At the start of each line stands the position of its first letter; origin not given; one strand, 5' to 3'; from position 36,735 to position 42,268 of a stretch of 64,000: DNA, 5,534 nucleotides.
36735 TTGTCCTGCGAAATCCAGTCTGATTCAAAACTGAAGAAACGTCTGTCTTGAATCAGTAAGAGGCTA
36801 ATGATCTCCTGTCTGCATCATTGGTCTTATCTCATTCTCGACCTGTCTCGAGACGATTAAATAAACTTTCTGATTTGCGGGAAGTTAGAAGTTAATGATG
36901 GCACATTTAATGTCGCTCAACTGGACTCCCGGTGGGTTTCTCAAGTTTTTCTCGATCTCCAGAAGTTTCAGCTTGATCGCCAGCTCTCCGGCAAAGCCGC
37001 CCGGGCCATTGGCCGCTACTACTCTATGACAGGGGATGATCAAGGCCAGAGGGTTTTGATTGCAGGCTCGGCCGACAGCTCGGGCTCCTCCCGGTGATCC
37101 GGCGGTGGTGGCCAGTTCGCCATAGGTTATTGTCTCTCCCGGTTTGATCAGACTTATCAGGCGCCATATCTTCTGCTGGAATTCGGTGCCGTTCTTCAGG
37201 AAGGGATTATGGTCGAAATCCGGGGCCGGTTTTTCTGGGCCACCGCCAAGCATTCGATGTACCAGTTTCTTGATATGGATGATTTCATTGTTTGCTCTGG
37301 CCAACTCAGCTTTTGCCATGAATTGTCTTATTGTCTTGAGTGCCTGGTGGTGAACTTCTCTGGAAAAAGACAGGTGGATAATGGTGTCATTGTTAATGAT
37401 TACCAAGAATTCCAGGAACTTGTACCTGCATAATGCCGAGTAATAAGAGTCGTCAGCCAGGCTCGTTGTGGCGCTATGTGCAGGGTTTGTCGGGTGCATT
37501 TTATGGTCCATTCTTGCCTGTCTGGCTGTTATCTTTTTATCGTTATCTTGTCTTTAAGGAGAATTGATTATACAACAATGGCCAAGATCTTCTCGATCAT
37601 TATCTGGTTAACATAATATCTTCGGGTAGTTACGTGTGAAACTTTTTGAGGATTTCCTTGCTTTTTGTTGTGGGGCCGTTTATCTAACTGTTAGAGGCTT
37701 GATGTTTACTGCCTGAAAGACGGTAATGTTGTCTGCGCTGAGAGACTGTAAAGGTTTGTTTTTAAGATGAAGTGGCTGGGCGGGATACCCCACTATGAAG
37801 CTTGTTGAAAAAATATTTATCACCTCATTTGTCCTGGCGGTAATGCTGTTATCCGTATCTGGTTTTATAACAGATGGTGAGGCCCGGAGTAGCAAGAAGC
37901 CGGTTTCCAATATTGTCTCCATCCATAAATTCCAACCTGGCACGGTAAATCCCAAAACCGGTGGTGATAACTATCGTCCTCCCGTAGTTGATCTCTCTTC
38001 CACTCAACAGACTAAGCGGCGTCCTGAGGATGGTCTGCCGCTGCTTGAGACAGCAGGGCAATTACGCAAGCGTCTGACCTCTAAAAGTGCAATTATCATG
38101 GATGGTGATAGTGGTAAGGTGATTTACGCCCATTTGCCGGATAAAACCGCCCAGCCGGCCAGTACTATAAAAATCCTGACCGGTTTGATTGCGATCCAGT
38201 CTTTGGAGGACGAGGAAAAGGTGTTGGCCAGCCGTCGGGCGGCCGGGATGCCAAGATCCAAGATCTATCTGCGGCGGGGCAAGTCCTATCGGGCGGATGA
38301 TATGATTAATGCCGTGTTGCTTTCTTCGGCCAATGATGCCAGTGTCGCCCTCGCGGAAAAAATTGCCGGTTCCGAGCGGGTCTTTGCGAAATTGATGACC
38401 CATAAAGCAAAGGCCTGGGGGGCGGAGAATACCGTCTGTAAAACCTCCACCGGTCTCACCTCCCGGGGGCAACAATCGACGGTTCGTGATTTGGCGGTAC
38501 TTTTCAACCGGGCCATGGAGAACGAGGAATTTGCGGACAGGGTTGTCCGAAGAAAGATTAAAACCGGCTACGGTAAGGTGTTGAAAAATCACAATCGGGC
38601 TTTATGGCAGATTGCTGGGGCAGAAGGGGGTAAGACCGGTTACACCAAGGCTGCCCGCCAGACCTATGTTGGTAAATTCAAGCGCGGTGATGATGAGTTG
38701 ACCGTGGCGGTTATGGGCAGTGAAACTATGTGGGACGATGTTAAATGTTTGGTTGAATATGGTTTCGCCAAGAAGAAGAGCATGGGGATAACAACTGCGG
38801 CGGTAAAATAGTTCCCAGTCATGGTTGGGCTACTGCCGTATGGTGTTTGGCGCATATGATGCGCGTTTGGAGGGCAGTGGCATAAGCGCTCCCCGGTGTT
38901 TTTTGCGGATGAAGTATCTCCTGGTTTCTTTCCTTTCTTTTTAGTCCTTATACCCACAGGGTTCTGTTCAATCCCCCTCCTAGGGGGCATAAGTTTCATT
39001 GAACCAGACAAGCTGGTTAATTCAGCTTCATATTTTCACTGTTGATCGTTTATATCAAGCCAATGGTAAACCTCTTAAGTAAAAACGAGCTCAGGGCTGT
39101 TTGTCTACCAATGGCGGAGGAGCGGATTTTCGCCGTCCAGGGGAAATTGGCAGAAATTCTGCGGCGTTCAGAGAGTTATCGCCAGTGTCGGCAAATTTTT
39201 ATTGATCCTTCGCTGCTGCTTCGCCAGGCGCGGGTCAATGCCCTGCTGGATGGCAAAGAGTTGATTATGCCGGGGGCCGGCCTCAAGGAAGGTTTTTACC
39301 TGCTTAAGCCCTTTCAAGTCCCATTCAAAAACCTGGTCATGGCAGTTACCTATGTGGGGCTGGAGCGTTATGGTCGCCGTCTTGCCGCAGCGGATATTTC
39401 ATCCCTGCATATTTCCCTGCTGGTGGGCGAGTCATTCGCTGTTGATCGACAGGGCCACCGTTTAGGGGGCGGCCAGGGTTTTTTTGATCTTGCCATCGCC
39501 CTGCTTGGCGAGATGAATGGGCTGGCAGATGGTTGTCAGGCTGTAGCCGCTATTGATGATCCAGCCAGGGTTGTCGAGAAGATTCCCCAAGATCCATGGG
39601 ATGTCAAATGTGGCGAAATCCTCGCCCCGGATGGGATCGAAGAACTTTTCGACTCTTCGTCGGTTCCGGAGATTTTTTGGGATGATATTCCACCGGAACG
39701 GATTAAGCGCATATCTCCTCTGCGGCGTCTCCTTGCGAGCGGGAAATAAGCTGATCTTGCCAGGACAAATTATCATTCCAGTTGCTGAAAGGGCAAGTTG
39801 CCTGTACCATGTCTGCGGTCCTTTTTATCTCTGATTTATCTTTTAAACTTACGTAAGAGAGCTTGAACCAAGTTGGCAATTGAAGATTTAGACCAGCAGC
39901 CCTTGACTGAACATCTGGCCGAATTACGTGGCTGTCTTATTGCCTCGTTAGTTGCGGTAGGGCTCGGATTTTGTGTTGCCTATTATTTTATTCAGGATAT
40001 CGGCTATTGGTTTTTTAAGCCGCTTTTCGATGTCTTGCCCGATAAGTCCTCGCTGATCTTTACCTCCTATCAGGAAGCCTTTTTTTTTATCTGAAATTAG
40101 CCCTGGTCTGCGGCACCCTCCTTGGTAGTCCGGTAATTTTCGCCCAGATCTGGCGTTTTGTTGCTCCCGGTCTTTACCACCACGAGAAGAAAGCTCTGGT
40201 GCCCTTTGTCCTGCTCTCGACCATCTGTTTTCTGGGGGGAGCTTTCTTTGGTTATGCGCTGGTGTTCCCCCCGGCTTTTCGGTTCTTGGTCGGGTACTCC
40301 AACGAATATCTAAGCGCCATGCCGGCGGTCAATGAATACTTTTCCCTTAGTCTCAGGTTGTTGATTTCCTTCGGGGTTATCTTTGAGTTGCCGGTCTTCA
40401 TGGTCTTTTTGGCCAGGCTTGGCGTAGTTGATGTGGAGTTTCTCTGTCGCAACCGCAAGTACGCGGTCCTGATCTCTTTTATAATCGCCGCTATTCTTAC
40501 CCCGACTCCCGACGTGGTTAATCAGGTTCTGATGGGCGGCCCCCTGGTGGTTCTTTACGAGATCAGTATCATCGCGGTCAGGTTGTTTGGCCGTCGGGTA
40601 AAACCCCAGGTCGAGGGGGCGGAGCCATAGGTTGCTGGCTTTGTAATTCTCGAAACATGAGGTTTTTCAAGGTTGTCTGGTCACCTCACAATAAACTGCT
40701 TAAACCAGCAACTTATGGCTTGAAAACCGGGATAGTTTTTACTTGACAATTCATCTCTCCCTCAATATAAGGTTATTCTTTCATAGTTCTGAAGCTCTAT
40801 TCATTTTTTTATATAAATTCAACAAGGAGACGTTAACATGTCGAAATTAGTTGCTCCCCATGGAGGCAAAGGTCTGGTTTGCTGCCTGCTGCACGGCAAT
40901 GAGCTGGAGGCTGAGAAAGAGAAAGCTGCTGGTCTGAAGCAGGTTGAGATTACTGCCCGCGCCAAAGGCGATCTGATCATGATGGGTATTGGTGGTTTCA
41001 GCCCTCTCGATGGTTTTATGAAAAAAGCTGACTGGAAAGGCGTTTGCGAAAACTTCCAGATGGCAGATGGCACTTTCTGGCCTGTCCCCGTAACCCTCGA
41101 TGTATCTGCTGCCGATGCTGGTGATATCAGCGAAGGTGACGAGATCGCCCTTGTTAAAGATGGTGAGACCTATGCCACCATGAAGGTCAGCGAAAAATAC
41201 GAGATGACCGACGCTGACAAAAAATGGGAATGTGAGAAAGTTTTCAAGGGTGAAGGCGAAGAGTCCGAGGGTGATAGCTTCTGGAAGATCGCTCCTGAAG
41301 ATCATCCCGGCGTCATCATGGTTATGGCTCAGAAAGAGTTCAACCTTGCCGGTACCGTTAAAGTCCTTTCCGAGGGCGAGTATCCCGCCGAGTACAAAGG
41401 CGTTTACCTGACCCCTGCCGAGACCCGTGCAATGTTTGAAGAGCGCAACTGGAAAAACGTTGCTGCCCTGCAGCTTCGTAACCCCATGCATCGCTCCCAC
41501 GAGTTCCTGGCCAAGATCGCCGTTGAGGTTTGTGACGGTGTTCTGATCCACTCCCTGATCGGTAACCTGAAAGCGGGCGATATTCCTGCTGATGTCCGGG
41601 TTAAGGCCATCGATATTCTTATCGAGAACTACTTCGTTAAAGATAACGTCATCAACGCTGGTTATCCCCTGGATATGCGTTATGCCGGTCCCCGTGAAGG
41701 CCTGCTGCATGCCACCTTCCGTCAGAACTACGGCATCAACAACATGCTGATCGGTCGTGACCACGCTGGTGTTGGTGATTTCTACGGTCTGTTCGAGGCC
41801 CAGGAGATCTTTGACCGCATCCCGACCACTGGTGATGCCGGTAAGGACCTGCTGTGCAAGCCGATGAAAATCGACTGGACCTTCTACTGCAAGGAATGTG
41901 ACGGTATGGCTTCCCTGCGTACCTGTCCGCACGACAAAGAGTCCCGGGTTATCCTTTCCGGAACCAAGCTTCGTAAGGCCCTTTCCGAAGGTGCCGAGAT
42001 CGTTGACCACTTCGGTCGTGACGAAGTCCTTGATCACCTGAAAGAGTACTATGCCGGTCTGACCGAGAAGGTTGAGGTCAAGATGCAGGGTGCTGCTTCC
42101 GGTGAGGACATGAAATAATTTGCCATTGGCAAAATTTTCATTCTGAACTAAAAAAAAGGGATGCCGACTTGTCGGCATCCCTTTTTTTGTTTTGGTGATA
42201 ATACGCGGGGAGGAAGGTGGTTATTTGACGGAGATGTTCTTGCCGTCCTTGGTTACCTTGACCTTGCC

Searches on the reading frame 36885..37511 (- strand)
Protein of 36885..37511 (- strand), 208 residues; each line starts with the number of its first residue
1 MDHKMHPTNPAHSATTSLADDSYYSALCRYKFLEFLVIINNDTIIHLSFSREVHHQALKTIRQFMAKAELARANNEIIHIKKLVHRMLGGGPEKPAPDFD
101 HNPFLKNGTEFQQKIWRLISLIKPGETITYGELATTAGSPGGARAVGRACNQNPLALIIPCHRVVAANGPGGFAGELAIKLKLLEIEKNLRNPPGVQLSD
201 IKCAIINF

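Call 23: search_protein_families(library=pfam, proteins=[window:36885-37511:-], max_evalue=0.0001)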
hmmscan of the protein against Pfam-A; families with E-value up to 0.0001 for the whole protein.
window:36885-37511:- (208 aa): 1 family
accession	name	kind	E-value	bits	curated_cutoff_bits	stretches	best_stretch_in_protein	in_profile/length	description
PF01035.26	DNA_binding_1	-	3.4e-29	100.9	27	1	110-188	1-80/81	6-O-methylguanine DNA methyltransferase, DNA binding domain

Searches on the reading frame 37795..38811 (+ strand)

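Call 23: search_protein_families(library=pfam, proteins=[window:37795-38811:+], max_evalue=0.0001)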
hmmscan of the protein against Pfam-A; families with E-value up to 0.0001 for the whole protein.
window:37795-38811:+ (338 aa): 2 families
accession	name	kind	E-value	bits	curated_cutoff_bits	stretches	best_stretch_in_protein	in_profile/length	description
PF00768.25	Peptidase_S11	-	4.7e-49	167.5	27.6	1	93-310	9-238/239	D-alanyl-D-alanine carboxypeptidase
PF02113.21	Peptidase_S13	-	3.6e-05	23.1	22.8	1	94-142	14-64/444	D-Ala-D-Ala carboxypeptidase 3 (S13) family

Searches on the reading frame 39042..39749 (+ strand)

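Call 23: search_protein_families(library=pfam, proteins=[window:39042-39749:+], max_evalue=0.0001)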
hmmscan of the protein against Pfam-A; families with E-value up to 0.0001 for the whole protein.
window:39042-39749:+ (235 aa): 1 family
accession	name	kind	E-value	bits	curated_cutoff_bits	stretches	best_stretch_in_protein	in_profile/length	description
PF01812.26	5-FTHF_cyc-lig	-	1.3e-11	45.2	27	1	40-195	31-185/186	5-formyltetrahydrofolate cyclo-ligase family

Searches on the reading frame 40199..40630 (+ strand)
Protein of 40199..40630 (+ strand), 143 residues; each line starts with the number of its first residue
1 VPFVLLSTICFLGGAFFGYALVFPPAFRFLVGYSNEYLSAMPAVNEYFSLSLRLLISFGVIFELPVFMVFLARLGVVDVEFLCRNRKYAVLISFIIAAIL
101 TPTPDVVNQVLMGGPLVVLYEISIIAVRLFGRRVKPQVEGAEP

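Call 86: search_protein_families(library=pfam, proteins=[window:40199-40630:+], max_evalue=0.0001)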
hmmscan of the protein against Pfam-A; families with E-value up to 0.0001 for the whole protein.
window:40199-40630:+ (143 aa): 1 family
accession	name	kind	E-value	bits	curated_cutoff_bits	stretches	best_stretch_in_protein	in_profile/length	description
PF00902.23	TatC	-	1.5e-35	123.4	25.1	1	1-115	96-208/208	Sec-independent protein translocase protein (TatC)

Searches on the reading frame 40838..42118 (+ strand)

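Call 24: search_protein_families(library=pfam, proteins=[window:40838-42118:+], max_evalue=0.0001)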
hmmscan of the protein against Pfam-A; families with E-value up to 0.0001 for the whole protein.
window:40838-42118:+ (426 aa): 2 families
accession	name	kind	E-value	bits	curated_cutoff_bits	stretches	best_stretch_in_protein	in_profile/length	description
PF01747.23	ATP-sulfurylase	-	1.4e-81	273.4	24.3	1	189-403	3-211/212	ATP-sulfurylase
PF14306.12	PUA_2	-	2e-49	167.7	27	1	6-178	2-158/159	PUA-like domain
